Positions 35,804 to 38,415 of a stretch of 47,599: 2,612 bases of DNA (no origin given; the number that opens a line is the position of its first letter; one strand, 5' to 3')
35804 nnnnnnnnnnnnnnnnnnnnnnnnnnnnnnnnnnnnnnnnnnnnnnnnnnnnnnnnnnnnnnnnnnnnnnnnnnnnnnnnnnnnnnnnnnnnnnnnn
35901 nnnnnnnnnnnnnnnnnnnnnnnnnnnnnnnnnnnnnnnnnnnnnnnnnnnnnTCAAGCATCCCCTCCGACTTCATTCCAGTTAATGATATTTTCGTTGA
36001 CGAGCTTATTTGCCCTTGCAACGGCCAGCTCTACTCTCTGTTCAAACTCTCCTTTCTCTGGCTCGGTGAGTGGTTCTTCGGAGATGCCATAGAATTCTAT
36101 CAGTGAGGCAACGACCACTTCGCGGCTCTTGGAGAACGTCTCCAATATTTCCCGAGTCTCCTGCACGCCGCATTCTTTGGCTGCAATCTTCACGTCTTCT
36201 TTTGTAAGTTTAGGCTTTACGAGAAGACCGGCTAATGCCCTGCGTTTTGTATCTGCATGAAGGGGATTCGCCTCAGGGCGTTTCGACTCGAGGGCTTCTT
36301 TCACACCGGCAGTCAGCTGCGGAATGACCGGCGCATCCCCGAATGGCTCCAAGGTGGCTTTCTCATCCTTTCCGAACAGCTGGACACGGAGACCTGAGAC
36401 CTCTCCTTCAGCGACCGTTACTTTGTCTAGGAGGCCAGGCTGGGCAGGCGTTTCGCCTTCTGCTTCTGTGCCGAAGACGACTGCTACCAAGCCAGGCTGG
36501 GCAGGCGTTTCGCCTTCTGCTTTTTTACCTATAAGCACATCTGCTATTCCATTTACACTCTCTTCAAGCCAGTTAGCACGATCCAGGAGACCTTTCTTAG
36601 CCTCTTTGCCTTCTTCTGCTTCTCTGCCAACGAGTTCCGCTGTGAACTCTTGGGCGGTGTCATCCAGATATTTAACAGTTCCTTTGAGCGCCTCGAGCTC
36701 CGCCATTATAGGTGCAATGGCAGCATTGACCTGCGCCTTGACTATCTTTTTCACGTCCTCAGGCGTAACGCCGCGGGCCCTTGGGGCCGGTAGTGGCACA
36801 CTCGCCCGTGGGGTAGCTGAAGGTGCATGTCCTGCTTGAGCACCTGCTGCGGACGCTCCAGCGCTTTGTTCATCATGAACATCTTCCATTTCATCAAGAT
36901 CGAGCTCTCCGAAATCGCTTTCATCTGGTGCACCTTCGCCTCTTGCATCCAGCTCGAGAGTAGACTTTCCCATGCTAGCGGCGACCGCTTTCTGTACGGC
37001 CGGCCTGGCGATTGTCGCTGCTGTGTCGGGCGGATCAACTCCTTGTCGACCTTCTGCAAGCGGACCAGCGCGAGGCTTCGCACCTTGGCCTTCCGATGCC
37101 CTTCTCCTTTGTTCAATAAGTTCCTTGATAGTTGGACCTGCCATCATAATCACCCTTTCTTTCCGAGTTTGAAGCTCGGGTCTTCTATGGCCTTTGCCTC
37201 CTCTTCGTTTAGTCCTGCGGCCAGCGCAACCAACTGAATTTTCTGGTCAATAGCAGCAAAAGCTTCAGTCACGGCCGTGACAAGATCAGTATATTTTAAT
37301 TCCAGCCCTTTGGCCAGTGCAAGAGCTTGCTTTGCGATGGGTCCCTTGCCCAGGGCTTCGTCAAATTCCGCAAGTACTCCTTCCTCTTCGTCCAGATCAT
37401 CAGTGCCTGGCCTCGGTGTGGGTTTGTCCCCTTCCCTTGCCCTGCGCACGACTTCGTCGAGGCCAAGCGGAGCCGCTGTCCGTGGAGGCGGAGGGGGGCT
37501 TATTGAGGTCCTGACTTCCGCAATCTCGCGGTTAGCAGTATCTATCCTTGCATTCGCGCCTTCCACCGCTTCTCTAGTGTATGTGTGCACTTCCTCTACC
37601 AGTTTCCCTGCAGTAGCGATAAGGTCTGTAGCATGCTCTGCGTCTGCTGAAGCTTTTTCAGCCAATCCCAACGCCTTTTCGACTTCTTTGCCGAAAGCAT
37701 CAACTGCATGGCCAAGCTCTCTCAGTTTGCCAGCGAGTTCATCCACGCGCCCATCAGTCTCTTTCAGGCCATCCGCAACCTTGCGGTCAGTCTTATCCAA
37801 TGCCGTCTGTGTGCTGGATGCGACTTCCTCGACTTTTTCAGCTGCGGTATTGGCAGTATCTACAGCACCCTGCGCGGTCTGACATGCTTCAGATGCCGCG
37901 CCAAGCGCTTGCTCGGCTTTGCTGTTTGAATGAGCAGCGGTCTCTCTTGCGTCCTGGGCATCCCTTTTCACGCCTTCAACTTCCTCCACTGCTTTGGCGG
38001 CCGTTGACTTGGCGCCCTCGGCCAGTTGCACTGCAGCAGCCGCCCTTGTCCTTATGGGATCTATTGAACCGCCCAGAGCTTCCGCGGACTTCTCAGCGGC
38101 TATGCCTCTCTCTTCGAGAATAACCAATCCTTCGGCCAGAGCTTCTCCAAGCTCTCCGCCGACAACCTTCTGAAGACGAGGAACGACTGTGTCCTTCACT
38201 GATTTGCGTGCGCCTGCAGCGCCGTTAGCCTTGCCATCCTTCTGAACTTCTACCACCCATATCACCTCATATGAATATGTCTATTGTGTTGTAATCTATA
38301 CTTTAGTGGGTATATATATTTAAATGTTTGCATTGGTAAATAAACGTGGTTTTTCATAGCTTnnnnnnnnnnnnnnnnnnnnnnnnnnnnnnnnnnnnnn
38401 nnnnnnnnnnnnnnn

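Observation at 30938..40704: Roughly 10-kb same-strand block of orphan envelope and low-complexity proteins headed by a PP2C-phosphatase fusion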

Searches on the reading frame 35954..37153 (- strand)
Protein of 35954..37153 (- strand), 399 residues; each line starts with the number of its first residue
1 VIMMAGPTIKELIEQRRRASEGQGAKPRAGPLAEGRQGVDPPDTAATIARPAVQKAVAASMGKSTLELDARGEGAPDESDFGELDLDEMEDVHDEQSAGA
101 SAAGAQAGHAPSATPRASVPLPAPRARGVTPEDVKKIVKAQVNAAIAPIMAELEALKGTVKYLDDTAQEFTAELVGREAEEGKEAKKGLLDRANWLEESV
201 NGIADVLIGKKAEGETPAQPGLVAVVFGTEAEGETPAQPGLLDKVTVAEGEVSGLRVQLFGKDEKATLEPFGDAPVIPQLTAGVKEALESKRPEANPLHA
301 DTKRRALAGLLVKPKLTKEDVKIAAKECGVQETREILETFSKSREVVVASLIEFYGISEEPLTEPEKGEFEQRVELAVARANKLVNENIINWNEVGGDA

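Call 3: search_protein_families(library=pfam, proteins=[window:35954-37153:-], max_evalue=0.1)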
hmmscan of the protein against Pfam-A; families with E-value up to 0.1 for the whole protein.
window:35954-37153:- (399 aa): 1 family
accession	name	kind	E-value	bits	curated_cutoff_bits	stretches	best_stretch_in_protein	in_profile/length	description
PF02574.22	S-methyl_trans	-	0.024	15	22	1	44-106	76-137/283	Homocysteine S-methyltransferase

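Call 7: search_protein_families(library=ncbifam, proteins=[window:35954-37153:-], max_evalue=0.01)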
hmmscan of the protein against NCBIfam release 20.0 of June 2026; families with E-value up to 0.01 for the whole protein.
window:35954-37153:- (399 aa): 0 families

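Call 8: search_protein_families(library=phrogs, proteins=[window:35954-37153:-], max_evalue=0.01)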
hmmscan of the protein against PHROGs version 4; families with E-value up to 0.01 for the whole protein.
window:35954-37153:- (399 aa): 1 family
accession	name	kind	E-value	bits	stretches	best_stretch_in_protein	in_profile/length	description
phrog_9869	-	unknown function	0.0015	19.5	0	141-199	5-62/98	-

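Call 90: search_protein_families(library=padloc, proteins=[window:35954-37153:-], max_evalue=0.01)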
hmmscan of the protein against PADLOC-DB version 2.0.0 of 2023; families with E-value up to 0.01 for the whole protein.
window:35954-37153:- (399 aa): 0 families

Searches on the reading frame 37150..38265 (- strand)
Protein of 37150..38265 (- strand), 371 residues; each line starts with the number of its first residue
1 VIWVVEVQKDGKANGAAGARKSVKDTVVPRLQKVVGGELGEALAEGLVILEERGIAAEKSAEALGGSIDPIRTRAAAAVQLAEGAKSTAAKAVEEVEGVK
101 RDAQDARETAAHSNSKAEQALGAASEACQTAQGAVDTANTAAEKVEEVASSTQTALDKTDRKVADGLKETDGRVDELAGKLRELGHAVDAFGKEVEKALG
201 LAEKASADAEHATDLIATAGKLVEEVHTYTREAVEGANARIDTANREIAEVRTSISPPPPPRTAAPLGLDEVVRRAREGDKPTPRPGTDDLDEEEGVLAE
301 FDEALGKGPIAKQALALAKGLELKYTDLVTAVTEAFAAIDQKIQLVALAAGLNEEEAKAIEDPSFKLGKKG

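Call 3: search_protein_families(library=pfam, proteins=[window:37150-38265:-], max_evalue=0.1)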
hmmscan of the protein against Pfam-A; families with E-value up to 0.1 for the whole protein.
window:37150-38265:- (371 aa): 5 families
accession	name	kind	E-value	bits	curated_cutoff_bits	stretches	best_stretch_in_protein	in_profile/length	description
PF11839.13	Alanine_zipper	-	1.3e-06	29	23.1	1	95-162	2-69/69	Alanine-zipper, major outer membrane lipoprotein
PF25547.1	WXG100_2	-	0.02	15.3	27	1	126-198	40-108/150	WXG100 like domain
PF04108.17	ATG17_like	-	0.02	14.8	43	1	115-248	112-252/355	Autophagy protein ATG17-like domain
PF07464.16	ApoLp-III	-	0.03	14.9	36.3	0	187-256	3-68/146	Apolipophorin-III precursor (apoLp-III)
PF09762.14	CCDC93_CC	-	0.035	13.6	30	1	95-259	124-293/429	CCDC93 coiled-coil domain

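Call 7: search_protein_families(library=ncbifam, proteins=[window:37150-38265:-], max_evalue=0.01)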
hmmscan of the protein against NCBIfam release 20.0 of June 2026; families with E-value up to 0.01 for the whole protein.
window:37150-38265:- (371 aa): 7 families
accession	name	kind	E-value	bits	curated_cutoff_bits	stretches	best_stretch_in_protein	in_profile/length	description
NF040598.1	Ala_zip_lipo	subfamily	4.9e-05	23.8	43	0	57-120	20-83/90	Lpp/OprI family alanine-zipper lipoprotein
NF047515.1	SpiroCoCo_C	equivalog_domain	0.00016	20.9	125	1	112-249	135-269/313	SpiroCoCo family coiled-coil protein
NF045487.1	ASRP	equivalog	0.00025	19.8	300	1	74-244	318-487/593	archaea-specific SMC-related protein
TIGR02168.1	SMC_prok_B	equivalog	0.00042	18.2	567.35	1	74-251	722-908/1181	chromosome segregation protein SMC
NF002572.0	PRK02224.1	equivalog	0.00063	18.1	1087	1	73-271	230-401/888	DNA double-strand break repair ATPase Rad50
TIGR02169.1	SMC_prok_A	equivalog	0.0014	16.4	729.4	1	56-233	756-941/1165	chromosome segregation protein SMC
NF033930.1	pneumo_PspA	exception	0.0016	17.2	850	1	83-253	47-220/659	pneumococcal surface protein A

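Call 8: search_protein_families(library=phrogs, proteins=[window:37150-38265:-], max_evalue=0.01)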
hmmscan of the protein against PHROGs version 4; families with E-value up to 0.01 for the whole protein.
window:37150-38265:- (371 aa): 4 families
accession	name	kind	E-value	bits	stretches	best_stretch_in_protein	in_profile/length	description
phrog_167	-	tail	0.0016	17.2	1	77-231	156-310/1555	tail length tape measure protein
phrog_788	-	tail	0.002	18.9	1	93-250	135-280/297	tail protein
phrog_13173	-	tail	0.0035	16.9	1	74-247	129-259/674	tail fiber protein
phrog_6557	-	unknown function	0.0075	16.8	0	116-250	43-169/225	-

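Call 90: search_protein_families(library=padloc, proteins=[window:37150-38265:-], max_evalue=0.01)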
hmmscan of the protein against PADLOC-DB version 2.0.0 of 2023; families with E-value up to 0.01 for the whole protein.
window:37150-38265:- (371 aa): 9 families
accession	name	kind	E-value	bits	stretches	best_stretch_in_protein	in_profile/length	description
PDLC00588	JetC3|JetC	-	0.00018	17.4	1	72-232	421-578/1484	DUF3584 domain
PDLC00553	JetC2|JetC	-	0.00042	16.3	1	72-261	404-598/1361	DUF3584 domain; MukB-like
PDLC02668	DndD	-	0.00097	16.2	0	109-239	385-513/659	DndD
PDLC00508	JetC1|JetC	-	0.0014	14.8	1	79-253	275-444/1106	DUF3584 domain; MukB-like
PDLC00513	JetC1|JetC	-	0.0019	14.3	1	75-252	282-457/1140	DUF3584 domain; MukB-like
PDLC00006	DruC1|DruC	-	0.0028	14.2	1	64-206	173-310/626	Unknown function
PDLC00518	JetC1|JetC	-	0.0057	12.5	1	78-247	280-451/1112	DUF3584 domain; MukB-like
PDLC00551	JetC2|JetC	-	0.0069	12.2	1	90-234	846-990/1365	DUF3584 domain; MukB-like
PDLC00519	JetC1|JetC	-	0.0077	12.5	1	69-208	338-477/1097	DUF3584 domain; MukB-like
